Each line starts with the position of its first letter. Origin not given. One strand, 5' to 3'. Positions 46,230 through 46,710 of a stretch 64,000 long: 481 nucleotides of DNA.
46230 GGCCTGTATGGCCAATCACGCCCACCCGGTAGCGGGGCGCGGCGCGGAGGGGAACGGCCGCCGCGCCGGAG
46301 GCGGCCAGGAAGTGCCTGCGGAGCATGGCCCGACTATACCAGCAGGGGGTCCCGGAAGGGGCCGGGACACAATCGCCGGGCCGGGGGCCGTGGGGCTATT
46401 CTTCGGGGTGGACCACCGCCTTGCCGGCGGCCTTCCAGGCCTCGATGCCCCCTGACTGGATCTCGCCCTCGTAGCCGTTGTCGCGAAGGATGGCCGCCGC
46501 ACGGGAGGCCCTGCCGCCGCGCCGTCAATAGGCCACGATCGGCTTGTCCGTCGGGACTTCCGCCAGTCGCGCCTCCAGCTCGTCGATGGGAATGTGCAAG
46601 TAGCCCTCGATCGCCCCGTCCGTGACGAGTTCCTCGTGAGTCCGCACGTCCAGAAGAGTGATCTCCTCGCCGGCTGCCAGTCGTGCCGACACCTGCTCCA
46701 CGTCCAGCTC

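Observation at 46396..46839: Rhodanese lipoprotein with TGA precisely at the catalytic cysteine codon: selenocysteine candidate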

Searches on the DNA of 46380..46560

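Call 77: search_rna_families(source=window, start=46380, end=46560, threshold=evalue, max_evalue=10)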
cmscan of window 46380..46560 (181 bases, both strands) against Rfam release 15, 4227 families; matches with E-value up to 10: 2.
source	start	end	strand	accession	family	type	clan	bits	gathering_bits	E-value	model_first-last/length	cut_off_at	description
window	46400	46450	-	RF02804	PyrR206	Gene; snRNA; snoRNA; HACA-box;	-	13.5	46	3.7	1-60/60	no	Pyrobaculum sRNA 206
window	46489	46538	-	RF03903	mir-679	Gene; miRNA;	-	12.6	80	6.8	1-74/74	no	mir-679 microRNA precursor family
